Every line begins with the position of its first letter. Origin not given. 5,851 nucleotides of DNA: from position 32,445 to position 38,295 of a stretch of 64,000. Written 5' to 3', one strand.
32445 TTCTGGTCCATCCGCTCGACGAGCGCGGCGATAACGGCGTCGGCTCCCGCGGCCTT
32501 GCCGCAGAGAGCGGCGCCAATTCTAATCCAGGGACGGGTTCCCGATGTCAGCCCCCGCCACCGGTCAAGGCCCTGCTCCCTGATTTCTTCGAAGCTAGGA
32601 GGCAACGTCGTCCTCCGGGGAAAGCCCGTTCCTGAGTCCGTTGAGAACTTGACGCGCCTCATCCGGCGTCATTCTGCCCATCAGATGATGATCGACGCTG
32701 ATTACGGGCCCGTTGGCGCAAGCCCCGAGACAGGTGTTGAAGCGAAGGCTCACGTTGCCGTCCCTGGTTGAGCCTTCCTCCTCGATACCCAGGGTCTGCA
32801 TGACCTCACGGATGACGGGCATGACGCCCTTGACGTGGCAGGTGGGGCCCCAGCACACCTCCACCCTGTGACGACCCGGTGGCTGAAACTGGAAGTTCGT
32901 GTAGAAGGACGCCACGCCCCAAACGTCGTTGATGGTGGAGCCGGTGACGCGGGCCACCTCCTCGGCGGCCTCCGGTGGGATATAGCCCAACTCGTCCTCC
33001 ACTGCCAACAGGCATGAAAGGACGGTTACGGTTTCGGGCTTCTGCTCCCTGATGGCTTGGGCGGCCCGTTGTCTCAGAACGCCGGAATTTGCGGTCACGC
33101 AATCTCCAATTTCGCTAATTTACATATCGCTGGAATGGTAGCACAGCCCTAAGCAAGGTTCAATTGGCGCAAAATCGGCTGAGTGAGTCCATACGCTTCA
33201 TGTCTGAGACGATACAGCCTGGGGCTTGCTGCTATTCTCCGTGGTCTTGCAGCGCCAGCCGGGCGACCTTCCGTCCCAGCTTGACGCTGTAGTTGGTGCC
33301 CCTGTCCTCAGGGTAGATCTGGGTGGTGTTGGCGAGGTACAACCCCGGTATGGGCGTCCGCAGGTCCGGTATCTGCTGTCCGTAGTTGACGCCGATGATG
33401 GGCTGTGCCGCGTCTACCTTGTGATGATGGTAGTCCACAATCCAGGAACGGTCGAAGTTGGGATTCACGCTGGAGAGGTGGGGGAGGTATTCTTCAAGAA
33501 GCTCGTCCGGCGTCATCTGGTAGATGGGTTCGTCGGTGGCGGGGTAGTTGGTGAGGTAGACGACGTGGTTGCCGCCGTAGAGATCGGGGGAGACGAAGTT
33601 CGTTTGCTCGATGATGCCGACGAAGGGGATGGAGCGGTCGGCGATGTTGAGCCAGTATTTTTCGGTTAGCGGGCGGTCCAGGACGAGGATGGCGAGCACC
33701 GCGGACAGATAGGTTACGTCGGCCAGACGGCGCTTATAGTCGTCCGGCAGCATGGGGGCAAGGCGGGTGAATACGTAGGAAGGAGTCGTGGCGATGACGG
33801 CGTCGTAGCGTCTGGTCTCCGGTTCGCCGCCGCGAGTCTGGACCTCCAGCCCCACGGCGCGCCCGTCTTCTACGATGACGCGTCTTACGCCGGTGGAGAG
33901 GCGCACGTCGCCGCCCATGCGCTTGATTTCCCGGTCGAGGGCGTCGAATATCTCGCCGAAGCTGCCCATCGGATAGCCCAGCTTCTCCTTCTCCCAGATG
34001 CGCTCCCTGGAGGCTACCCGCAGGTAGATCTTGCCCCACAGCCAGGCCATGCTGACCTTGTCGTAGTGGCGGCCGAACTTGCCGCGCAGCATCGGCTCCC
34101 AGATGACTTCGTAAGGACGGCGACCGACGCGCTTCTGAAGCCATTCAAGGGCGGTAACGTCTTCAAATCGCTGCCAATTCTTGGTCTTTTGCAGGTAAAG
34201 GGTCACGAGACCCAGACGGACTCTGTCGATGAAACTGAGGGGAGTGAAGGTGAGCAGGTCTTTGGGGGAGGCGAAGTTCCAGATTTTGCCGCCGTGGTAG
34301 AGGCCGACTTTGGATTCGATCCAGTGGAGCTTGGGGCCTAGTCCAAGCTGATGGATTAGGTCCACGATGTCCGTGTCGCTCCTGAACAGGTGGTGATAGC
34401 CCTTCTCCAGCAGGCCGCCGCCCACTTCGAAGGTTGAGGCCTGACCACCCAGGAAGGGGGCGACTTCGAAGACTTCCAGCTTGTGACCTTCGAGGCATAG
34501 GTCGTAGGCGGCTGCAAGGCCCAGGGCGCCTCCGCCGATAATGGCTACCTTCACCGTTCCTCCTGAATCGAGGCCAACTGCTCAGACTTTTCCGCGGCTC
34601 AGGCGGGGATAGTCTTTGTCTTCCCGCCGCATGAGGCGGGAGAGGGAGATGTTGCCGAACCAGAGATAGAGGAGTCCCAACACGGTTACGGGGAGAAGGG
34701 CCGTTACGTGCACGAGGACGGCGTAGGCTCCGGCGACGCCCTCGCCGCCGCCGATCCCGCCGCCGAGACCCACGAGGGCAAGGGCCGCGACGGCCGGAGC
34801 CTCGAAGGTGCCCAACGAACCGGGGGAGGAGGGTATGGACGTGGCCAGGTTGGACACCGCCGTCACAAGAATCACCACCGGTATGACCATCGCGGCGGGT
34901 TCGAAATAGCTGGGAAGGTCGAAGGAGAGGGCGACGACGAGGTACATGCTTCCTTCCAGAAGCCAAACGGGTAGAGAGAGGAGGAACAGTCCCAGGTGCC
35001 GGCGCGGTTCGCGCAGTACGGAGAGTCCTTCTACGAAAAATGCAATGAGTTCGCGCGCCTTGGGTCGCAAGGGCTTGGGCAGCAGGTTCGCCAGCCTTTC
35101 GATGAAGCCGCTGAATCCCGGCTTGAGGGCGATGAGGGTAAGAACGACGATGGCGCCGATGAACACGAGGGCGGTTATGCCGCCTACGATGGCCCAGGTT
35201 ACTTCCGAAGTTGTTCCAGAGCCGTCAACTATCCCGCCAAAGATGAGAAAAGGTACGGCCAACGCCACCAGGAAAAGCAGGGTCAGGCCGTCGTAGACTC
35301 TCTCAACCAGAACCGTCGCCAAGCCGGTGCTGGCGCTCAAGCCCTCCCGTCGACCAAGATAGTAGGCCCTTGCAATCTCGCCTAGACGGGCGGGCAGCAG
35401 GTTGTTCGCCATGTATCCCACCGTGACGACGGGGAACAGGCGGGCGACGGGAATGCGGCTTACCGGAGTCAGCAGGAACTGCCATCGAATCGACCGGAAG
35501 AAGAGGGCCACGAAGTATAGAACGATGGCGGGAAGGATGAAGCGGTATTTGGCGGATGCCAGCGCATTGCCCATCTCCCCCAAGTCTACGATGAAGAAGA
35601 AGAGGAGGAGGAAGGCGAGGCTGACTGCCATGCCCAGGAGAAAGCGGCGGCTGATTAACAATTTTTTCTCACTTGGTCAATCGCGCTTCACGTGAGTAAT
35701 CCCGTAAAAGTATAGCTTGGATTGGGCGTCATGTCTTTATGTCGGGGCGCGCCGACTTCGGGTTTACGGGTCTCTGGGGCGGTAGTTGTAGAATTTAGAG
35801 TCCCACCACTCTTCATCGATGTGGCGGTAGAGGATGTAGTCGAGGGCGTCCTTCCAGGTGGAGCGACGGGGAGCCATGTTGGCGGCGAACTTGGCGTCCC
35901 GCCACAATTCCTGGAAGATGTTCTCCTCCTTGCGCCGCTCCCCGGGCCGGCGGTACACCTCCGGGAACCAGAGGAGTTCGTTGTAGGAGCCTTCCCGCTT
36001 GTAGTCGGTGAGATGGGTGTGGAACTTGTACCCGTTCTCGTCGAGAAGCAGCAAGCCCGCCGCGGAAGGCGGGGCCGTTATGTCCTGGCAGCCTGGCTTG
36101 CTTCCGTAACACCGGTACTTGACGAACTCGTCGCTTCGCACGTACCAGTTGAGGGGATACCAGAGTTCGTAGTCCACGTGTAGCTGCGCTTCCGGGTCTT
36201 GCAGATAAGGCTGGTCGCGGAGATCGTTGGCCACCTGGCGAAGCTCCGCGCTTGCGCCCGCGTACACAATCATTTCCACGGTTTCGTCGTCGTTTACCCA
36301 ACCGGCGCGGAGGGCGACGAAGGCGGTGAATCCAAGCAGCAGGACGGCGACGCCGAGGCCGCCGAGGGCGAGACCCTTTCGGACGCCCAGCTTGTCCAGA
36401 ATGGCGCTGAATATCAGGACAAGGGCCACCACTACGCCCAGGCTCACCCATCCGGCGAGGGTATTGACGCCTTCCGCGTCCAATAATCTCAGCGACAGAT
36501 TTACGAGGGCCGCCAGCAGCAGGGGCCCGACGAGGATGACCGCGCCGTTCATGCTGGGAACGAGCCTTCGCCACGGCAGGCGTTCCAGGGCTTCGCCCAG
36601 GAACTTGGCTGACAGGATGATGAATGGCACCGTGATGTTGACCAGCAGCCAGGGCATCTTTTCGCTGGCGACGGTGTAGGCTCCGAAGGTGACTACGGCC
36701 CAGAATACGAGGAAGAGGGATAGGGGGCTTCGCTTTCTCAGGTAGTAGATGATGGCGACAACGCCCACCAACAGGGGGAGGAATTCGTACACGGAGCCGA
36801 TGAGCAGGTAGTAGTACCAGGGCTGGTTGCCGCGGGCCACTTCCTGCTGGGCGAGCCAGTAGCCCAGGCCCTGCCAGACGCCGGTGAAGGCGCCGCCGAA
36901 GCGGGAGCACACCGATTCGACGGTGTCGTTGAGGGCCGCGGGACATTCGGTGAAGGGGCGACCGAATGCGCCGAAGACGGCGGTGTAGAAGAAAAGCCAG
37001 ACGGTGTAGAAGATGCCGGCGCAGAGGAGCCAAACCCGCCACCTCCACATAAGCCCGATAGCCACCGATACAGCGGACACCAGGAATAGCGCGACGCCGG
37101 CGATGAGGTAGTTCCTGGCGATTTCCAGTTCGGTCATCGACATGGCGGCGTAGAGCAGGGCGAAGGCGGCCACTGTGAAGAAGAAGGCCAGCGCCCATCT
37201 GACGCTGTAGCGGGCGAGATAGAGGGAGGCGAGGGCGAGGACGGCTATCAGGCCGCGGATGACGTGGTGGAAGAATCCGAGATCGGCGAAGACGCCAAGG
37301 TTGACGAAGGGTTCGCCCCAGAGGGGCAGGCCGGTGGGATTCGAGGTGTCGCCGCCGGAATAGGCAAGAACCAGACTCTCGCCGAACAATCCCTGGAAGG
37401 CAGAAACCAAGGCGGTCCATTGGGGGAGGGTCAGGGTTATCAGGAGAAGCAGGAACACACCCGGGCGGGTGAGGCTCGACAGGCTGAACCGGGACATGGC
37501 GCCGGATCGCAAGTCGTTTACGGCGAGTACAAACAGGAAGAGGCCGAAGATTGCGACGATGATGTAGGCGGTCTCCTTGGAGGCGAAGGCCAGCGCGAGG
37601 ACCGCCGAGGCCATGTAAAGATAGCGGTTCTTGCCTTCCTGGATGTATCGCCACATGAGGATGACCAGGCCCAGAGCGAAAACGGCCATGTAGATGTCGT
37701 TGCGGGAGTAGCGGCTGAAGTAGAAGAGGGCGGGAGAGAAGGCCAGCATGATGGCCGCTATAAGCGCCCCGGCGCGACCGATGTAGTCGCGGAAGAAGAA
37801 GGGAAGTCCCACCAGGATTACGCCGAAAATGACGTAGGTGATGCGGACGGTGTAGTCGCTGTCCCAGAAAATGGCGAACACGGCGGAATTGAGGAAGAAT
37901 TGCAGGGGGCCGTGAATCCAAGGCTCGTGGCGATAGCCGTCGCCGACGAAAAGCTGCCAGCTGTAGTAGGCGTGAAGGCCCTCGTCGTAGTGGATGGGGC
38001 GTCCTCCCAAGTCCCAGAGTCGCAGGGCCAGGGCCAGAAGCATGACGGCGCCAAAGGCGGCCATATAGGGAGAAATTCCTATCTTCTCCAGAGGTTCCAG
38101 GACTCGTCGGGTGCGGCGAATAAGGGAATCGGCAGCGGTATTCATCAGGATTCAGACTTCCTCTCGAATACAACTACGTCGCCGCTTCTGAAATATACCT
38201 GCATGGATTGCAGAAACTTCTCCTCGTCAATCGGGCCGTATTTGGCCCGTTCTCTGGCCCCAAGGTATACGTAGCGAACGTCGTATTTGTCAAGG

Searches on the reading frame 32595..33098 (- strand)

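Call 65: search_protein_families(library=pfam, proteins=[window:32595-33098:-], max_evalue=0.00001)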
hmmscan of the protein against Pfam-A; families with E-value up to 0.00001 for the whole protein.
window:32595-33098:- (167 aa): 1 family
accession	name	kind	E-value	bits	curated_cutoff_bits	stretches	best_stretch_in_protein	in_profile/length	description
PF01257.25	2Fe-2S_thioredx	-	2.4e-37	128.5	24.8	1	14-155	3-144/145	Thioredoxin-like [2Fe-2S] ferredoxin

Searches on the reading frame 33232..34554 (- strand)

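Call 65: search_protein_families(library=pfam, proteins=[window:33232-34554:-], max_evalue=0.00001)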
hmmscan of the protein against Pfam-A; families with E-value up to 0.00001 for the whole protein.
window:33232-34554:- (440 aa): 4 families
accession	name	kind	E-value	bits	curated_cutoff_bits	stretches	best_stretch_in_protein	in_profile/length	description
PF01593.30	Amino_oxidase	-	6.9e-32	111.7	19.8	1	12-410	3-418/443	Flavin containing amine oxidoreductase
PF13450.12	NAD_binding_8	-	1.7e-11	44.6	21.9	1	5-69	1-67/68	NAD(P)-binding Rossmann-like domain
PF01266.30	DAO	-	1.6e-09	38.2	27.9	1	2-271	1-215/353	FAD dependent oxidoreductase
PF00890.30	FAD_binding_2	-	8.6e-06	25.6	20.4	0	3-42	2-40/414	FAD binding domain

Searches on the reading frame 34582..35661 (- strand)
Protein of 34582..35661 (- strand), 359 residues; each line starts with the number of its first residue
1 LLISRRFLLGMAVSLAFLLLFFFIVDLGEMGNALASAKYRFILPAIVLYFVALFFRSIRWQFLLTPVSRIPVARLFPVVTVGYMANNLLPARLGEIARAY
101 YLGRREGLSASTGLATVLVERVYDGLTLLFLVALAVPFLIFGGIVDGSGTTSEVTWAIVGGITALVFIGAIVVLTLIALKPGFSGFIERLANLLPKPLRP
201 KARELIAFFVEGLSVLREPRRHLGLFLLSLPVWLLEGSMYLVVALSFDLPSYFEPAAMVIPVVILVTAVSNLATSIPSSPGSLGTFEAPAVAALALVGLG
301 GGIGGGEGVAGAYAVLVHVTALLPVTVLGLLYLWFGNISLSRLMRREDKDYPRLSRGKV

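Call 65: search_protein_families(library=pfam, proteins=[window:34582-35661:-], max_evalue=0.00001)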
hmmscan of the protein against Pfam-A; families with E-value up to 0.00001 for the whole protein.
window:34582-35661:- (359 aa): 1 family
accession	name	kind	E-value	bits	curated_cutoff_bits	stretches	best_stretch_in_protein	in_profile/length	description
PF03706.18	LPG_synthase_TM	-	5.7e-53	180.8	33.4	1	8-329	2-302/302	Lysylphosphatidylglycerol synthase TM region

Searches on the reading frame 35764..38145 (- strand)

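Call 65: search_protein_families(library=pfam, proteins=[window:35764-38145:-], max_evalue=0.00001)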
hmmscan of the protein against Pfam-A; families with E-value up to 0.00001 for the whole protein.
window:35764-38145:- (793 aa): 1 family
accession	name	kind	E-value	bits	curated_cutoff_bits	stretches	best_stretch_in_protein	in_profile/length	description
PF13231.12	PMT_2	-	1.6e-13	51.6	26.1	1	78-208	2-131/160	Dolichyl-phosphate-mannose-protein mannosyltransferase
